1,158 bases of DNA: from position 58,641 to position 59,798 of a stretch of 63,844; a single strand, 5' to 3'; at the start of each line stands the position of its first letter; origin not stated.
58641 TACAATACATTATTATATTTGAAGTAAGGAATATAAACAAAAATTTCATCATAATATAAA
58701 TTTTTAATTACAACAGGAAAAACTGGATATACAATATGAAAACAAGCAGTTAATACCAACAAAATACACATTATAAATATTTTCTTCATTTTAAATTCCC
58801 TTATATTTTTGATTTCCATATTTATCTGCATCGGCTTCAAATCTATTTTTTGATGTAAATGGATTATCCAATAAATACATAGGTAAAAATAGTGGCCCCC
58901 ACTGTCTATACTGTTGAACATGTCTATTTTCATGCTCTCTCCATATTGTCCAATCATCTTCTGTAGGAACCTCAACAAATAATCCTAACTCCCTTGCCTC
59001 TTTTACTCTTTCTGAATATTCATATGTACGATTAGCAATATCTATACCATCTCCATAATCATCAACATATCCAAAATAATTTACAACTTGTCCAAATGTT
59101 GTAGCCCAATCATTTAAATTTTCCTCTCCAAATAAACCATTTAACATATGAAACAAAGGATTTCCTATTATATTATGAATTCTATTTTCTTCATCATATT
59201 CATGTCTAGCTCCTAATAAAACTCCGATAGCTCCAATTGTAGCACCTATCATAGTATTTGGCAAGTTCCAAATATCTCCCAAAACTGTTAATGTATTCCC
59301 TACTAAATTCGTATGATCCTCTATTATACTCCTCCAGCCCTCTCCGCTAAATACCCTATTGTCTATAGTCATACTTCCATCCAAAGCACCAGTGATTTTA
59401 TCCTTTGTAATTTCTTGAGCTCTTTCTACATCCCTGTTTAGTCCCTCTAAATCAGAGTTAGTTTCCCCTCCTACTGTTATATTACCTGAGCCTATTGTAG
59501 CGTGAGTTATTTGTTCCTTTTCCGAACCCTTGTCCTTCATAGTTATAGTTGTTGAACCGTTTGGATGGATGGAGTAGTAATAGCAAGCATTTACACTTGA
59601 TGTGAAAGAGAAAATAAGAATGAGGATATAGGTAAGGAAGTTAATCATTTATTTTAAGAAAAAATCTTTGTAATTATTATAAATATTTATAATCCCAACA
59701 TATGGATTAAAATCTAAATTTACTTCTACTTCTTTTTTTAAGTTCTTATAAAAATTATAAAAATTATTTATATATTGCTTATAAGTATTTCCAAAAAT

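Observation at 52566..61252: Five toxin cassettes plus a sixth remnant copy begin with a conserved leader that evolves like a translated signal peptide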

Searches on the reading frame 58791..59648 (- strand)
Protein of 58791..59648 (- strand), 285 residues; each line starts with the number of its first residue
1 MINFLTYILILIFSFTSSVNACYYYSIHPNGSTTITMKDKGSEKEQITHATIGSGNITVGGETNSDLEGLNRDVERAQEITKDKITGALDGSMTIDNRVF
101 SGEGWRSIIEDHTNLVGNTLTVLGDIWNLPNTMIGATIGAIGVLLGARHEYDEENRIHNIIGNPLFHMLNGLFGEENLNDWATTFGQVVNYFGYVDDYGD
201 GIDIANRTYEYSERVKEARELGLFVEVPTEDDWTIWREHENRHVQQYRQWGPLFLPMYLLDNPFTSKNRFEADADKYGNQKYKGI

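Call 7: search_protein_families(library=pfam, proteins=[window:58791-59648:-], max_evalue=0.01)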
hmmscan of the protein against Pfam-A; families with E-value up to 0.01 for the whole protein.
window:58791-59648:- (285 aa): 0 families

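Call 57: search_solved_structures(query=window:58791-59648:-, max_evalue=0.1)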
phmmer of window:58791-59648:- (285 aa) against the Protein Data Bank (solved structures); distinct sequences matched with E-value up to 0.1: 0.

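Call 58: search_protein_families(library=ncbifam, proteins=[window:58791-59648:-], max_evalue=0.01)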
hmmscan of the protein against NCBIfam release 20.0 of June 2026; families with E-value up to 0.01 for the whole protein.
window:58791-59648:- (285 aa): 0 families

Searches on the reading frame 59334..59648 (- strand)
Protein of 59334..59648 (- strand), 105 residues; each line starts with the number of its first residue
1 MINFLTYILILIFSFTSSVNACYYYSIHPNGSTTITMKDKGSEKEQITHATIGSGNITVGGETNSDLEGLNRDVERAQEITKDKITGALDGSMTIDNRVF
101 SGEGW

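Call 72: search_protein_representatives(protein=window:59334-59648:-)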
Query: 105 residues. Proteins with E-value up to 0.001 (for the whole library): 350; up to 1e-10: 113; up to 1e-30: 5. The best 150 are listed.
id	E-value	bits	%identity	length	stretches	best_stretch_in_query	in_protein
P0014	6.3e-49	180.7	87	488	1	7-104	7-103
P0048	2.0e-39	150.2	93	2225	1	25-105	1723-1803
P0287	8.3e-35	135.4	100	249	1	37-105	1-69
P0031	1.3e-32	128.3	66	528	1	2-105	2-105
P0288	1.6e-31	124.9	93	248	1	37-105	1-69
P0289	2.9e-28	114.4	58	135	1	7-104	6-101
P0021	1.5e-27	112.1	70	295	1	25-105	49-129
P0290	1.1e-25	106.1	60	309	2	25-104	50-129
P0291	7.0e-25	103.6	65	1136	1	23-104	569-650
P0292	7.7e-25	103.5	65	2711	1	25-104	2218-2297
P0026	7.6e-24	100.3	66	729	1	26-104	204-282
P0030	8.8e-24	100.1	69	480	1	26-105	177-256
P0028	9.8e-24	99.9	62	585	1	24-102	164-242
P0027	1.6e-23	99.2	65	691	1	26-104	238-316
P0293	1.7e-23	99.1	67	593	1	25-105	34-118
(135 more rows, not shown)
